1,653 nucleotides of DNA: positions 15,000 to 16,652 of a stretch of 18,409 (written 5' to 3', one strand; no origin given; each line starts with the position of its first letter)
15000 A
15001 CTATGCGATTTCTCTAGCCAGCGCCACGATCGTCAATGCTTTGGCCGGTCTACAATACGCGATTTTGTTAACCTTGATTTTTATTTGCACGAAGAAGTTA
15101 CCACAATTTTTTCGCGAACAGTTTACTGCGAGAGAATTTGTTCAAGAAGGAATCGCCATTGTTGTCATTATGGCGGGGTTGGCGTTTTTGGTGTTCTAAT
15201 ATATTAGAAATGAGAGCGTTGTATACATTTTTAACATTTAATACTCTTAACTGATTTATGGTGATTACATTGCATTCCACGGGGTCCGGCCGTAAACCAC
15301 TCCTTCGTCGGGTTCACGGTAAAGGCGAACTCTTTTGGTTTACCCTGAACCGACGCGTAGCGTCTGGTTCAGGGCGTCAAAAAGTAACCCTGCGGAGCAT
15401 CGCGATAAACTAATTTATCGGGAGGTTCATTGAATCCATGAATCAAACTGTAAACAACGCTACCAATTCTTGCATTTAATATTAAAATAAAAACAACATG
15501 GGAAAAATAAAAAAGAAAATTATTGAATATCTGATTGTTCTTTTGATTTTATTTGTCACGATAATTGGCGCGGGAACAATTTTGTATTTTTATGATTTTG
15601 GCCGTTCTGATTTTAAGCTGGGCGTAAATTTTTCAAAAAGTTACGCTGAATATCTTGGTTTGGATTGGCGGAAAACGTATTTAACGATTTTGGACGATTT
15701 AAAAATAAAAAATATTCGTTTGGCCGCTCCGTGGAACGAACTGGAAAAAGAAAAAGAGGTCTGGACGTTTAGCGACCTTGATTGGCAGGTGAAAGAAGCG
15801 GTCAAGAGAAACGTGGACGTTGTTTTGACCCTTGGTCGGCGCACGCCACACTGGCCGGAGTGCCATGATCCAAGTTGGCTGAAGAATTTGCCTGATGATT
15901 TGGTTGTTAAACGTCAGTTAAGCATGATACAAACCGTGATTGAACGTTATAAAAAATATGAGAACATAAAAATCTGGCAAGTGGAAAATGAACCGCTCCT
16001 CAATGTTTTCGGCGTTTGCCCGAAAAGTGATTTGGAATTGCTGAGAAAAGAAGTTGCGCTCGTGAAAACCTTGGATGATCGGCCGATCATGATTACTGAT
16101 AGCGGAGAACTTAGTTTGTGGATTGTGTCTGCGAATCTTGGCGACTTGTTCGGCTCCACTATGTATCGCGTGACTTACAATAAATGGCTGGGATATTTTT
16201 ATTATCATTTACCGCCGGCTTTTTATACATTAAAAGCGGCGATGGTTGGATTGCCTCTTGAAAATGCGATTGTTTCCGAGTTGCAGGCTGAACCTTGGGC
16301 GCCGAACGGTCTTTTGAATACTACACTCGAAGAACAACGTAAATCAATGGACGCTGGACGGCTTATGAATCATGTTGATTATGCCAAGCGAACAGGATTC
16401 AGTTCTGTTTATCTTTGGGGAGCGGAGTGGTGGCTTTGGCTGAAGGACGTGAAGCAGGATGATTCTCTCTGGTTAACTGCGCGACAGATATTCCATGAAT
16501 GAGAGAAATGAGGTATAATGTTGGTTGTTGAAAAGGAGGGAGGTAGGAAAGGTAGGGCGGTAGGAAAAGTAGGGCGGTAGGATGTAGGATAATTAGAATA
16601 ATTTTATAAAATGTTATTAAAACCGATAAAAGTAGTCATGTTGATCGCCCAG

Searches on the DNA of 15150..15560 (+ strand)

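Call 4: search_rna_families(source=window, start=15150, end=15560, threshold=evalue, max_evalue=10, show_alignments=5)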
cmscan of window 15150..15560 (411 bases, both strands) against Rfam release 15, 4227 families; matches with E-value up to 10: 2.
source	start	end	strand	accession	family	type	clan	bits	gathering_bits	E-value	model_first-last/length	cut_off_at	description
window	15204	15254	+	RF00137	SNORD83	Gene; snRNA; snoRNA; CD-box;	-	15.1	35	5.7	19-73/78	no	Small nucleolar RNA SNORD83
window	15287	15314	+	RF01716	PhotoRC-I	Cis-reg;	-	11.1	45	3.3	1-44/44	no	PhotoRC-I RNA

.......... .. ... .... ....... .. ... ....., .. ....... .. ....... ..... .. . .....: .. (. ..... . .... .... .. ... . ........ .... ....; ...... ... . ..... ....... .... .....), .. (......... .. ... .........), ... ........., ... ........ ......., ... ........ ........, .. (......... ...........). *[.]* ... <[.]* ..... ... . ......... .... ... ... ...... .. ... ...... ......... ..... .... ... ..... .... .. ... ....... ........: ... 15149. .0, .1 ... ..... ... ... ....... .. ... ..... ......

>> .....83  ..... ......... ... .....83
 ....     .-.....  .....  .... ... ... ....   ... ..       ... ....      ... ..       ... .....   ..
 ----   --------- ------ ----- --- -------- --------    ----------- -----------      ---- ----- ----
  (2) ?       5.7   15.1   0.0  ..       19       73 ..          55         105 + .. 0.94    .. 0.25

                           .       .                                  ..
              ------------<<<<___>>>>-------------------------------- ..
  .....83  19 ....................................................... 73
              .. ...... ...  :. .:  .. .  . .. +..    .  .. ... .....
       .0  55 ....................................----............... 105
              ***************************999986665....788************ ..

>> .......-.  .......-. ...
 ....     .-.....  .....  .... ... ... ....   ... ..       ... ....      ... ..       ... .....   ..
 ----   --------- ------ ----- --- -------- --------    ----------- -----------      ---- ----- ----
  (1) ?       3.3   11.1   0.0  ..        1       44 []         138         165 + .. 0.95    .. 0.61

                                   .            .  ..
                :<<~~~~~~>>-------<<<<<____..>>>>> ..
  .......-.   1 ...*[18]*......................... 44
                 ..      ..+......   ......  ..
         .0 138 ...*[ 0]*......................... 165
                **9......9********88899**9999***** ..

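Call 24: search_dna_similar(query=window:15200-15482:+, collection=phages, mode=distant, max_evalue=1)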
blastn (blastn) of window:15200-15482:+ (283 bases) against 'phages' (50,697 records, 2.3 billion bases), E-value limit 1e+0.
Records with a match: 10; places in all: 14; records where one place covers at least 80% of the query: 0.
Best place of each record, by identity: 90-95% 8; 80-90% 2.
By first word of the organism name: Staphylococcus 8; Escherichia 2.
By host as written in the record: Staphylococcus aureus ATCC BAA-44 3; Escherichia coli K12 2; - 2; Staphylococcus aureus 2; Staphylococcus capitis 1.
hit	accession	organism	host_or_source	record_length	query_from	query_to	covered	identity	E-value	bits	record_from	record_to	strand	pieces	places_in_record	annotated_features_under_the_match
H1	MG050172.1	Escherichia phage DTL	Escherichia coli K12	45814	29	61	12%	87.9%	9e-1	40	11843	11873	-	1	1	none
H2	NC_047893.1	Escherichia phage DTL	Escherichia coli K12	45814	29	61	12%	87.9%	9e-1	40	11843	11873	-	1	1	none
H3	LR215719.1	Staphylococcus phage Stab21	-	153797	25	51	10%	92.6%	3e-1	41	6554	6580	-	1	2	repeat_region | g016: hypothetical protein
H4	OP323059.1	Staphylococcus phage vB_ScaM-V1SC01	Staphylococcus capitis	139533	25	51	10%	92.6%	3e-1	41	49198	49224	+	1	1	hypothetical protein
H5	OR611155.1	Staphylococcus phage vB_SauM-V1SA12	Staphylococcus aureus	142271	25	51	10%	92.6%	3e-1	41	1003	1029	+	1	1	hypothetical protein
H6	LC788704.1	Staphylococcus phage phiSNIID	sewage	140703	25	51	10%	92.6%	3e-1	41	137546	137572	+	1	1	hypothetical protein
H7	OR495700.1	Staphylococcus phage CUB-B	Staphylococcus aureus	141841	25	51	10%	92.6%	3e-1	41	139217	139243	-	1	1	hypothetical protein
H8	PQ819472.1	Staphylococcus phage sv_nwjns2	Staphylococcus aureus ATCC BAA-44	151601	25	51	10%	92.6%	3e-1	41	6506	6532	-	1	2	hypothetical protein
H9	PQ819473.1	Staphylococcus phage sv_nwjns3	Staphylococcus aureus ATCC BAA-44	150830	25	51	10%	92.6%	3e-1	41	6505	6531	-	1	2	hypothetical protein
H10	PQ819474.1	Staphylococcus phage sv_nwjns6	Staphylococcus aureus ATCC BAA-44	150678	25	51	10%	92.6%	3e-1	41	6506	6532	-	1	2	hypothetical protein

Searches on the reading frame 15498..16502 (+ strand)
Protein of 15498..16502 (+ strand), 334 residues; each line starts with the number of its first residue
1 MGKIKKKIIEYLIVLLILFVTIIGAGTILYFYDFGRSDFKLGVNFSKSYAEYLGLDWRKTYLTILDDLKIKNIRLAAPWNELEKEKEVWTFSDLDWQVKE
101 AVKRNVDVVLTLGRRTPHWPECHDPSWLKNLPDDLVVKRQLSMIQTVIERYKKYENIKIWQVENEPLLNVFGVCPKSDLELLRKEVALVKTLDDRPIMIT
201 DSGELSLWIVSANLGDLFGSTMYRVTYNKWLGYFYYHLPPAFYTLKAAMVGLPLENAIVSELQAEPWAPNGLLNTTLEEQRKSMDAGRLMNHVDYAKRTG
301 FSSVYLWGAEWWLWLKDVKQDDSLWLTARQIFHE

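Call 9: search_protein_families(library=pfam, proteins=[window:15498-16502:+])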
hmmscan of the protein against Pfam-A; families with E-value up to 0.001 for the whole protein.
window:15498-16502:+ (334 aa): 1 family
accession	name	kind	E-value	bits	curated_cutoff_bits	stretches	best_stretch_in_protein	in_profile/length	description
PF02449.21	Glyco_hydro_42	-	0.00036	20.4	21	0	65-119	19-75/376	Beta-galactosidase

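Call 12: find_encoding_contigs(protein=window:15498-16499:+, flank=10000, max_places=10)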
Protein window:15498-16499:+ (334 aa): 5 contigs read that carry it; 4 places shown.
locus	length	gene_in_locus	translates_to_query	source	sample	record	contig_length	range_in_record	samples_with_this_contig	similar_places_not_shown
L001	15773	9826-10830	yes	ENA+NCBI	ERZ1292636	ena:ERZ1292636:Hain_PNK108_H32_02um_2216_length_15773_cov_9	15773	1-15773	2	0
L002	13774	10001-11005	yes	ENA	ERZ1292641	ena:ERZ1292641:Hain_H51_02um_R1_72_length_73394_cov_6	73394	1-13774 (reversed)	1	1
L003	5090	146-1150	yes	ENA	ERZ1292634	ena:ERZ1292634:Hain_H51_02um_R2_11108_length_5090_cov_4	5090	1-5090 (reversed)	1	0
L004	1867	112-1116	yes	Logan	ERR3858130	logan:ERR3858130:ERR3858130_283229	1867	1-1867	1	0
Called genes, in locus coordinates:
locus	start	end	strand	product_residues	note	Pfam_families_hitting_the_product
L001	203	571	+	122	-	PF00072:Response_reg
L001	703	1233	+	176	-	-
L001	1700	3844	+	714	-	-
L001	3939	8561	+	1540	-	-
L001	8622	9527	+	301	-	PF00892:EamA (faint)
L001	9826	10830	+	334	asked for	-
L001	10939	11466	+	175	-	PF01965:DJ-1_PfpI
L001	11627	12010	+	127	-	-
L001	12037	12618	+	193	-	PF18915:DUF5667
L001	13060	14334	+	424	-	PF00675:Peptidase_M16, PF05193:Peptidase_M16_C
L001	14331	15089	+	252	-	PF00121:TIM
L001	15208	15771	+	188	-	PF01116:F_bP_aldolase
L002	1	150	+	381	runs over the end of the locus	-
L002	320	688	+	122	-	PF00072:Response_reg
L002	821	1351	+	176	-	-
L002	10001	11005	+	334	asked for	-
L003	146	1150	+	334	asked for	-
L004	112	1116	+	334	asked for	-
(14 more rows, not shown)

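Call 13: find_homologous_proteins(query=window:15498-16499:+)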
Query window:15498-16499:+ (334 aa): 6288 proteins with E <= 0.001 among 8000 candidates; the best 120 are listed.
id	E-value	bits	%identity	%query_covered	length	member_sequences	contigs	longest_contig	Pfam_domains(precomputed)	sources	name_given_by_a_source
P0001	3.5e-226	768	100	100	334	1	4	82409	-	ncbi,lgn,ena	ncbi:MAG: hypothetical protein AAB575_02050 [Patescibacteria group bacterium]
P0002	1.1e-194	664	85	100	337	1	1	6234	PF02449.22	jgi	jgi:hypothetical protein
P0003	2.5e-194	663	83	100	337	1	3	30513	PF02449.22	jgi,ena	-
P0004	7.6e-163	560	71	100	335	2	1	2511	PF02449.22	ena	-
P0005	8.9e-163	559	71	99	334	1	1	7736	PF02449.22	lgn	-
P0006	2.0e-161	555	70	100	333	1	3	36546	PF02449.22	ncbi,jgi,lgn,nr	ncbi:hypothetical protein HQ571_03730 [Candidatus Kuenenbacteria bacterium]|nr:hypothetical protein 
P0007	4.3e-158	544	67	99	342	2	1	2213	PF02449.22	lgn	-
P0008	6.7e-153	527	65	99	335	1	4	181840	PF02449.22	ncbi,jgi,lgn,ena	-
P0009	4.4e-151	521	66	99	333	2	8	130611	PF02449.22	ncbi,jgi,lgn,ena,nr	ncbi:MAG: hypothetical protein UT32_C0001G0132 [Parcubacteria group bacterium GW2011_GWC2_39_14]|nr:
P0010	7.2e-151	520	65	100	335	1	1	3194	PF02449.22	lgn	-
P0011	5.4e-150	517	65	100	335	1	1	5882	PF02449.22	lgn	-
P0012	9.5e-150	516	63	100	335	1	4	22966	PF02449.22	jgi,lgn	-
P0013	1.2e-149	516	63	99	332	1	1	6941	PF02449.22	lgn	-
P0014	1.3e-149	516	65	99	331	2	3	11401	PF00150.25,PF02449.22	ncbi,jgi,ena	-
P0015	1.1e-148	513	63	100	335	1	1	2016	PF02449.22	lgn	-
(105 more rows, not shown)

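Call 16: find_related_loci(query=A2, collection=genome_contigs, flank=4000)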
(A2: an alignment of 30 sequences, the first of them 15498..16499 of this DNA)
Query A2 (334 aa) in genome_contigs; peptide patterns used: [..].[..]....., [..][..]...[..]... (x = any residue, [..] = any of these).
600 stretches matched a pattern (row limit reached: there are more); 590 encode a relative of the query (tblastn E <= 1e-3); the best 80 are kept; 80 distinct loci.
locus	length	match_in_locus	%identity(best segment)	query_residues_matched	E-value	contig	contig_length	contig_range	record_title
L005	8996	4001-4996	65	1-332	4e-155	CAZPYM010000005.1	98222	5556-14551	MAG TPA_asm: uncultured Gammaproteobacteria bacterium isolate SRP178699_co1_170 genome assembly, contig: NODE_129_length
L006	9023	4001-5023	61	1-332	1e-144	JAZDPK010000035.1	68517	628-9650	MAG: Parcubacteria group bacterium isolate MEGAHIT-group-0.83 k141_12060702, whole genome shotgun sequence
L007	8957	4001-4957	59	16-334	1e-137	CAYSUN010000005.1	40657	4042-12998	MAG TPA_asm: uncultured Gammaproteobacteria bacterium isolate SRP178699_co2_536 genome assembly, contig: NODE_359_length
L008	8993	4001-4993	57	5-334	5e-123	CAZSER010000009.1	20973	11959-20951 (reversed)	MAG TPA_asm: uncultured Gammaproteobacteria bacterium isolate SRP263991_co6_643 genome assembly, contig: NODE_2353_lengt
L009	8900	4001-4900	56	28-325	1e-114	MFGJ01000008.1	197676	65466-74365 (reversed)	MAG: Candidatus Falkowbacteria bacterium RIFOXYC2_FULL_36_12 rifoxyc2_full_scaffold_85, whole genome shotgun sequence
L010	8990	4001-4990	50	3-333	5e-109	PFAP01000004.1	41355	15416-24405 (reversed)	MAG: Candidatus Falkowbacteria bacterium CG10_big_fil_rev_8_21_14_0_10_39_11 CG10_8_21_14_0.10_scaffold_2266_c, whole ge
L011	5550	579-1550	50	12-334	1e-108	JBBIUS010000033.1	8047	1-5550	MAG: Candidatus Falkowbacteria bacterium isolate ETS170220_bin_59 NODE_8066_length_8047_cov_5.19659, whole genome shotgu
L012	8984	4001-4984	48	5-332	3e-105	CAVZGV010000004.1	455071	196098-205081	MAG: Candidatus Falkowbacteria bacterium isolate MFD04716.bin.1.162 genome assembly, contig: contig_24681, whole genome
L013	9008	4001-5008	48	1-333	3e-104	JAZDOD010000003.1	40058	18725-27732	MAG: bacterium isolate MEGAHIT-group-0.75 k141_1143729, whole genome shotgun sequence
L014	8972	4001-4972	48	15-333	8e-103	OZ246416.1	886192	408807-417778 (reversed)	MAG: uncultured Gammaproteobacteria bacterium isolate binchicken_co266_193 genome assembly, chromosome: 1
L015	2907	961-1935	46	6-333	3e-103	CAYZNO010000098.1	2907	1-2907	MAG TPA_asm: uncultured Gammaproteobacteria bacterium isolate binchicken_co274_53 genome assembly, contig: NODE_83366_le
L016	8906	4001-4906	50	33-333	2e-100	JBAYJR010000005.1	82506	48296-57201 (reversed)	MAG: Candidatus Buchananbacteria bacterium isolate SO_2016_GW1_60 scaffold00671_OW334_2016, whole genome shotgun sequenc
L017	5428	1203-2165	46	14-333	1e-99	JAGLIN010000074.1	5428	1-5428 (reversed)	MAG: Candidatus Parcubacteria bacterium isolate RS_2_6 ROV157_2.bin.6.fa_74, whole genome shotgun sequence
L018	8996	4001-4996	45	3-332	6e-99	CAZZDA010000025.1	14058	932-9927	MAG TPA_asm: uncultured Gammaproteobacteria bacterium isolate SRP167671_co2_226 genome assembly, contig: NODE_5669_lengt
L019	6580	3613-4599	45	5-332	4e-98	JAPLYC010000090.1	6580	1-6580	MAG: Candidatus Parcubacteria bacterium isolate LacPavin_0920_SED3_MAG_40_21 LacPavin_0920_SED3_scaffold_2649744, whole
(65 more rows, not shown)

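Call 18: find_encoding_contigs(protein=P0002, flank=6000, max_places=4)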
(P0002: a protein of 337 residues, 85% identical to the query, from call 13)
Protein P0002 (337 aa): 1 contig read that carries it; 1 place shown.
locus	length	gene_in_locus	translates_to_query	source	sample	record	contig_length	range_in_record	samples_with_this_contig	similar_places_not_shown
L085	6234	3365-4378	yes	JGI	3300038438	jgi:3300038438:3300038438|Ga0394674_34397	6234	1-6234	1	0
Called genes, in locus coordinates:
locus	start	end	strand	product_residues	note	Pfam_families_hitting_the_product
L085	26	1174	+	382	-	-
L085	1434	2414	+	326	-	-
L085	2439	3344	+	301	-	PF00892:EamA (faint)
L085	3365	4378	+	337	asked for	PF02449:Glyco_hydro_42 (faint)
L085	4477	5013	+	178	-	PF01965:DJ-1_PfpI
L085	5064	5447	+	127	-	-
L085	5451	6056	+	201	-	PF18915:DUF5667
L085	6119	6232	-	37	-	?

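Call 19: find_encoding_contigs(protein=P0003, flank=6000, max_places=4)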
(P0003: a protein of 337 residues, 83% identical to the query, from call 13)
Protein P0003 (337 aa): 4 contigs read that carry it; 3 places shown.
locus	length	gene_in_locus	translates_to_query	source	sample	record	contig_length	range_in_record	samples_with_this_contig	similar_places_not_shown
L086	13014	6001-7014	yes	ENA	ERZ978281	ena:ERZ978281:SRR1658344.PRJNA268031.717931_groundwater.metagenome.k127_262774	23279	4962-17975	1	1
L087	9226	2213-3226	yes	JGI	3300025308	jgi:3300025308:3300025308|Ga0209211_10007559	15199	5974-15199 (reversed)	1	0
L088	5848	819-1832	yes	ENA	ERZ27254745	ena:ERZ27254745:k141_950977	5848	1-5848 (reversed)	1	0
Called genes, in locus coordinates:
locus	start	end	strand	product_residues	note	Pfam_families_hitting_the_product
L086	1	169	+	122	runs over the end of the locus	PF00072:Response_reg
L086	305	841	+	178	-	-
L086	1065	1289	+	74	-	-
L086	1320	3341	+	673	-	-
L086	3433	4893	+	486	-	-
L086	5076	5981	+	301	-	PF00892:EamA (weak)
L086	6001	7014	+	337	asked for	PF02449:Glyco_hydro_42 (faint)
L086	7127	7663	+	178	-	PF01965:DJ-1_PfpI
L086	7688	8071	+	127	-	-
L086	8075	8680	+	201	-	PF18915:DUF5667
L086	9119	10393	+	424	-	PF00675:Peptidase_M16, PF05193:Peptidase_M16_C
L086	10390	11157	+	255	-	PF00121:TIM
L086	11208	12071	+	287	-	PF01116:F_bP_aldolase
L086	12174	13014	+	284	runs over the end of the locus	PF23914:TPR_CcmH_CycH (faint), PF13428:TPR_14 (faint), PF13414:TPR_11 (faint), PF13432:TPR_16 (faint), PF14559:TPR_19 (weak), PF00515:TPR_1, PF07719:TPR_2 (weak), PF14559:TPR_19 (weak)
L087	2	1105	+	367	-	?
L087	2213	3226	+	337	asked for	PF02449:Glyco_hydro_42 (faint)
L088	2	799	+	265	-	?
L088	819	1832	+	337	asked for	PF02449:Glyco_hydro_42 (faint)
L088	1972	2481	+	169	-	PF01965:DJ-1_PfpI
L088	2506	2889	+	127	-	-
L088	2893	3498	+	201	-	PF18915:DUF5667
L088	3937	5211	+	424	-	PF00675:Peptidase_M16, PF05193:Peptidase_M16_C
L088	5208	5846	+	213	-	?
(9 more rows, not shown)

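Call 20: find_encoding_contigs(protein=P0006, flank=6000, max_places=4)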
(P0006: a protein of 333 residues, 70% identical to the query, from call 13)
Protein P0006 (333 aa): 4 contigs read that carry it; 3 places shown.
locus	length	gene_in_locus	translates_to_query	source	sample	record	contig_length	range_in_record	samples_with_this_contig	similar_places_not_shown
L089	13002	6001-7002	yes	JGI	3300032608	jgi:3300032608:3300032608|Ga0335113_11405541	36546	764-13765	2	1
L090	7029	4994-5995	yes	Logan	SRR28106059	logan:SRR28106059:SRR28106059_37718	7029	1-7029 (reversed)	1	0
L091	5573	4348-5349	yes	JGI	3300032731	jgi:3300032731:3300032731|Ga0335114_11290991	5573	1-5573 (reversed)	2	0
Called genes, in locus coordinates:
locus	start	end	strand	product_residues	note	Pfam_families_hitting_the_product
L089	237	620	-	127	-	-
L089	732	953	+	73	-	-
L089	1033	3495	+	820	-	-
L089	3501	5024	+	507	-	-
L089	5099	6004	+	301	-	PF00892:EamA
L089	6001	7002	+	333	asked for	PF02449:Glyco_hydro_42 (faint)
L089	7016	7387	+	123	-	-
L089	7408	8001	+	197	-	PF18915:DUF5667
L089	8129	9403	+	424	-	PF00675:Peptidase_M16, PF05193:Peptidase_M16_C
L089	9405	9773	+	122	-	-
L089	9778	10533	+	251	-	PF00121:TIM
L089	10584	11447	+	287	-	PF01116:F_bP_aldolase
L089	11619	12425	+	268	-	PF13424:TPR_12 (faint), PF23914:TPR_CcmH_CycH (faint), PF07719:TPR_2 (faint), PF13428:TPR_14 (faint), PF13431:TPR_17 (faint), PF13432:TPR_16 (faint), PF14559:TPR_19 (weak), PF00515:TPR_1 (weak), +1 more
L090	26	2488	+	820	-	-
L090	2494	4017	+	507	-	-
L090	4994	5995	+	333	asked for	PF02449:Glyco_hydro_42 (faint)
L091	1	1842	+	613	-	?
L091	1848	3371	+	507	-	-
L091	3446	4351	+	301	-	PF00892:EamA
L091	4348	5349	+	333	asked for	PF02449:Glyco_hydro_42 (faint)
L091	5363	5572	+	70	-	?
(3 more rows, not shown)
